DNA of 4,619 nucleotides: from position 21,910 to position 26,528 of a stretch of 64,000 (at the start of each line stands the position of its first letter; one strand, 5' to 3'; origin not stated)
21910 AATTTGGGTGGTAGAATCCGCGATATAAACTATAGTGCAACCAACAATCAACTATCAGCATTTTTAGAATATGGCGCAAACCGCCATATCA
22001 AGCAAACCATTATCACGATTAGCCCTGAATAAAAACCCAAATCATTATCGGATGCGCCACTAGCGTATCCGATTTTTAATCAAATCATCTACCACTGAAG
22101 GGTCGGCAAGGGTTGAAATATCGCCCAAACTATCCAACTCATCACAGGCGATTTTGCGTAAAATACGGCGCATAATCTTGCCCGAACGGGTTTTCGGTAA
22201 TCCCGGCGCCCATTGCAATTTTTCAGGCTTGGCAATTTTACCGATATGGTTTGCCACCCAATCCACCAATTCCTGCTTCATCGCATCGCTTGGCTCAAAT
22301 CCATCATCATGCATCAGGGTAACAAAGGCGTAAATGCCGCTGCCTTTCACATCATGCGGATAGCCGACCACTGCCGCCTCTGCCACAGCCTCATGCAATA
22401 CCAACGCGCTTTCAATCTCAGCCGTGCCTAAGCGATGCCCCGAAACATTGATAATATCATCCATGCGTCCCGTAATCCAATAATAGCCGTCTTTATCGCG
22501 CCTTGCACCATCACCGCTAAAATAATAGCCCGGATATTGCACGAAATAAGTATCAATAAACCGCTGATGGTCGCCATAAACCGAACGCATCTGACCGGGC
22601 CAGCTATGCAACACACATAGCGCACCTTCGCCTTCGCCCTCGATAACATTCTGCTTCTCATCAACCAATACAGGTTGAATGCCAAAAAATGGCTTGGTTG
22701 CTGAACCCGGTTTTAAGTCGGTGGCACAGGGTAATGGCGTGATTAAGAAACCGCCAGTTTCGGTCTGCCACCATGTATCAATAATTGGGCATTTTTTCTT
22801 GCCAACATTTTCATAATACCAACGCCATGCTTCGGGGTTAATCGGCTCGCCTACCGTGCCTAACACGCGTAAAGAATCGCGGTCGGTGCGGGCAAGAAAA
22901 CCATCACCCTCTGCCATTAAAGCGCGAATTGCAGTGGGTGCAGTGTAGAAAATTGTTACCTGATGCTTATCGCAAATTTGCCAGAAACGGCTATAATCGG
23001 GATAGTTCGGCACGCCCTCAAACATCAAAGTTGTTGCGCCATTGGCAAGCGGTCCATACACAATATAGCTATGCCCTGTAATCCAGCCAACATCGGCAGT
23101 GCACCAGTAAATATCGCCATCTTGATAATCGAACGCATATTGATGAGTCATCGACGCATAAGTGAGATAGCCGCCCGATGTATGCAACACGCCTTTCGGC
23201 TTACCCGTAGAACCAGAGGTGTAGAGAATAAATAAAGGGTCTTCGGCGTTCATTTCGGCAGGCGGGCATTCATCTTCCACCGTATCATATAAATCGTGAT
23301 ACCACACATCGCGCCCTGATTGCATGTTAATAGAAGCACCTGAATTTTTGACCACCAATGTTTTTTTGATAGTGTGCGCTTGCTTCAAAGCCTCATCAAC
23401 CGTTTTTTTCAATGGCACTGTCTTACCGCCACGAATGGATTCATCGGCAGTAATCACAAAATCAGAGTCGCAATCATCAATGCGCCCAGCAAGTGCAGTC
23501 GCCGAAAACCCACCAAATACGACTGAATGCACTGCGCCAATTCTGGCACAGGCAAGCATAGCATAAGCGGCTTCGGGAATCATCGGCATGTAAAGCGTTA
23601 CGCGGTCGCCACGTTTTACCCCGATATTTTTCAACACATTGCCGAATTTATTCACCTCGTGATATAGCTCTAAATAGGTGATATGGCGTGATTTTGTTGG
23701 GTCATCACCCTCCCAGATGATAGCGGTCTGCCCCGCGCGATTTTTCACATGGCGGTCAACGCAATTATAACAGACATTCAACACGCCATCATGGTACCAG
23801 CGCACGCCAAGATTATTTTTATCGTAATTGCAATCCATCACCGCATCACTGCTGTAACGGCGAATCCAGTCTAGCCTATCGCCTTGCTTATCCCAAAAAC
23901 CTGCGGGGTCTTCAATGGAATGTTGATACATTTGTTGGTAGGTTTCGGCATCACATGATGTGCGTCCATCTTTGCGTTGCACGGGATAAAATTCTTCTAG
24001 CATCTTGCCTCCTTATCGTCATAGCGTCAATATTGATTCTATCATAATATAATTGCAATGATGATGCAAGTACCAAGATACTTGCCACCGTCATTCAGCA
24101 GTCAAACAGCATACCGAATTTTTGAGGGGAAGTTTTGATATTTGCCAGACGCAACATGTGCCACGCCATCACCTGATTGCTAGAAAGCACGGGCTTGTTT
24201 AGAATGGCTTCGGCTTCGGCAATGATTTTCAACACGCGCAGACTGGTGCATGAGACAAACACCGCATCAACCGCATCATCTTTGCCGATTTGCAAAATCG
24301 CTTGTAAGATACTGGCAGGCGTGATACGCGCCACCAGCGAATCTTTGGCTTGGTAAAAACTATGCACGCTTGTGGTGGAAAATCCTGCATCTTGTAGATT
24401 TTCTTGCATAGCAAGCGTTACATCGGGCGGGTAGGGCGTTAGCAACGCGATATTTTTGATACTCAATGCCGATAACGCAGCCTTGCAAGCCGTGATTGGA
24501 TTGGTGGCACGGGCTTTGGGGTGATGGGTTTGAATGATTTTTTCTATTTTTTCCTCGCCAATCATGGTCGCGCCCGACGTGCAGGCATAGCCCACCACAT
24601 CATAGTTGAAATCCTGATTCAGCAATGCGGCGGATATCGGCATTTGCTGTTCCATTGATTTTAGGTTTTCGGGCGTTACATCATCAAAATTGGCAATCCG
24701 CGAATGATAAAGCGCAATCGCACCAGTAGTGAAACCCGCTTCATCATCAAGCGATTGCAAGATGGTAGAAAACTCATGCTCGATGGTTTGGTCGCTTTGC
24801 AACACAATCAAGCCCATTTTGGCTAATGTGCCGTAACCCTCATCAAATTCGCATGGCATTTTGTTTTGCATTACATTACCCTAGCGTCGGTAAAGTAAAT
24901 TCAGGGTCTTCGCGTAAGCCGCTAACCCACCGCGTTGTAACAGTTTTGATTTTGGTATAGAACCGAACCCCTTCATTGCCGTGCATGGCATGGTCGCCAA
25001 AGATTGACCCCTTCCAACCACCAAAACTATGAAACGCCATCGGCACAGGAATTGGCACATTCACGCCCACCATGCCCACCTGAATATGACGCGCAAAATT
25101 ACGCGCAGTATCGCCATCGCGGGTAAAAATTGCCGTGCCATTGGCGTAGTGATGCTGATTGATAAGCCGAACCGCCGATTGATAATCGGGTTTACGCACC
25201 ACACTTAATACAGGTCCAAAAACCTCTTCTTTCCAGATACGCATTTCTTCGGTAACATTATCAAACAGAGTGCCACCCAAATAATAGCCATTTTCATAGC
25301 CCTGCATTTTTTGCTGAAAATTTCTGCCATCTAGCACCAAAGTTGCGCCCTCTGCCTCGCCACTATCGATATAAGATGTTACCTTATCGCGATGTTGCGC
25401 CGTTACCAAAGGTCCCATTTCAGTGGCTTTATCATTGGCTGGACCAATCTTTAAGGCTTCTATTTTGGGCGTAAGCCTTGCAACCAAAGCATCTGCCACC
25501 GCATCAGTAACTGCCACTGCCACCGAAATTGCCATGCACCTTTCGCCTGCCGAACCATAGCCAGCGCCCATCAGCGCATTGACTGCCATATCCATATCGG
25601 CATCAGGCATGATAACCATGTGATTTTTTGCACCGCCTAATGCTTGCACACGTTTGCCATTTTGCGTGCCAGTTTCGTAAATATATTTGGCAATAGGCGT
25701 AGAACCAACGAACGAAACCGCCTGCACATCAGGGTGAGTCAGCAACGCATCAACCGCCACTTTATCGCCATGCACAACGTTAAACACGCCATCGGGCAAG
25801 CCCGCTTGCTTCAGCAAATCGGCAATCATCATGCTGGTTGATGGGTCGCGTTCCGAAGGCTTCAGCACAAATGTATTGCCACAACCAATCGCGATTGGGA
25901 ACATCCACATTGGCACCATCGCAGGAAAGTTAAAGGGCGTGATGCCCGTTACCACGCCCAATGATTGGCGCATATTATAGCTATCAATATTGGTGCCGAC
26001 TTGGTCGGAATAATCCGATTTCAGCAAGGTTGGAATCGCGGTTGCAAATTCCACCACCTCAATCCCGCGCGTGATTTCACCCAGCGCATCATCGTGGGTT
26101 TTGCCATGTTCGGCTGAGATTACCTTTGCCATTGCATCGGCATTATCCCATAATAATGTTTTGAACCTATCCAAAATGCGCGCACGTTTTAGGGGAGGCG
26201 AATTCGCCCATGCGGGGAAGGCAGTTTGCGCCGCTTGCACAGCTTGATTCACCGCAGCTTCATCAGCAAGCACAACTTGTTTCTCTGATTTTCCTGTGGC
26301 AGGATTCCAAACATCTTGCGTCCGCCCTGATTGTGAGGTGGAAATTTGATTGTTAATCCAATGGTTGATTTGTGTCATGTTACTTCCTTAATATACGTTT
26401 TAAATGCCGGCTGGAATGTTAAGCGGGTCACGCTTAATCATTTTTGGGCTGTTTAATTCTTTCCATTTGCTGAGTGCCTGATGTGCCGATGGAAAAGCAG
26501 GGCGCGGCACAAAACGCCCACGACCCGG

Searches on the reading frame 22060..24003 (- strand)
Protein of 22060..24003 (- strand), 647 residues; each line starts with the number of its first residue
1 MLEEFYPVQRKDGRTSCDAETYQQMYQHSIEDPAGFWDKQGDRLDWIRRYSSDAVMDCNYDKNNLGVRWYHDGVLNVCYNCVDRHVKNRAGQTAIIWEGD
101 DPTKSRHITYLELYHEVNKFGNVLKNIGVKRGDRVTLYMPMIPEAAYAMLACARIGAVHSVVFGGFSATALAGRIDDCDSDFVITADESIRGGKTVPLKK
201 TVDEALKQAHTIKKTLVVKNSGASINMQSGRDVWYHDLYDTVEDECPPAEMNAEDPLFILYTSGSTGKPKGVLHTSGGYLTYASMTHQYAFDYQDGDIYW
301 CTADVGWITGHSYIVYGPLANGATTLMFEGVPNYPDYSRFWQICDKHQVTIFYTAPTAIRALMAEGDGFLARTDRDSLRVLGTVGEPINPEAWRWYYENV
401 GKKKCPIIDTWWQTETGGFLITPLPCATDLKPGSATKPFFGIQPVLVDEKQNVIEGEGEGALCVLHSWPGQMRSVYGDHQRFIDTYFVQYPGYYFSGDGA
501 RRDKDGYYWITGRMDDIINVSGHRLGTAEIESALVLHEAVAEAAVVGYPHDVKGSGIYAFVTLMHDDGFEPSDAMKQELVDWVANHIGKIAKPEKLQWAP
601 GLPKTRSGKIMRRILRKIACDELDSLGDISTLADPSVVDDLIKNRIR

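Call 11: search_protein_families(library=pfam, proteins=[window:22060-24003:-], max_evalue=0.001)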
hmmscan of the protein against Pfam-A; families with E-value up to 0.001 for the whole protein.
window:22060-24003:- (647 aa): 3 families
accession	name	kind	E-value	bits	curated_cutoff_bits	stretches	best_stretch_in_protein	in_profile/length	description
PF00501.34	AMP-binding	-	1.9e-85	287.4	29.9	1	83-464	2-374/384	AMP-binding enzyme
PF13193.12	AMP-binding_C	-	2.7e-24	86.3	24.5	1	529-609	1-76/76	AMP-binding enzyme C-terminal domain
PF16177.11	ACAS_N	-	4.5e-18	65.3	27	1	22-81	1-55/55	Acetyl-coenzyme A synthetase N-terminus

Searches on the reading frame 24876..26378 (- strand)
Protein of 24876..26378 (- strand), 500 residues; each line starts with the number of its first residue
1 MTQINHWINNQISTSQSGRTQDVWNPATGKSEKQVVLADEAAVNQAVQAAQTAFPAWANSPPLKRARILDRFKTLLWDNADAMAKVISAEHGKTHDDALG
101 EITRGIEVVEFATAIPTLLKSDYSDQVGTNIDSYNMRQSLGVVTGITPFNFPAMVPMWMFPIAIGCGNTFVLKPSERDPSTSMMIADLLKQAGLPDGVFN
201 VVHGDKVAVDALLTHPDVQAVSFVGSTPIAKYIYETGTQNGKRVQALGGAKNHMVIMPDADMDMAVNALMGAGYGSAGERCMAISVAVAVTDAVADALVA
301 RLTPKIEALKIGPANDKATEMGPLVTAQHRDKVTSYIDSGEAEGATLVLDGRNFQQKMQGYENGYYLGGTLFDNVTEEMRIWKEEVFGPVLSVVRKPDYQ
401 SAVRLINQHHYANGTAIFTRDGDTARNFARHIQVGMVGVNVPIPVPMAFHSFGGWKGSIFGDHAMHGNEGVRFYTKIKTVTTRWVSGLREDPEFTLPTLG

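Call 22: search_protein_families(library=pfam, proteins=[window:24876-26378:-], max_evalue=0.001)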
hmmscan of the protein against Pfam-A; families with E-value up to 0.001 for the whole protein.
window:24876-26378:- (500 aa): 1 family
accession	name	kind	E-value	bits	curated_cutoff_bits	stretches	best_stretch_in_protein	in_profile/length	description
PF00171.27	Aldedh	-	9.5e-140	466.6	23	1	15-480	4-461/461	Aldehyde dehydrogenase family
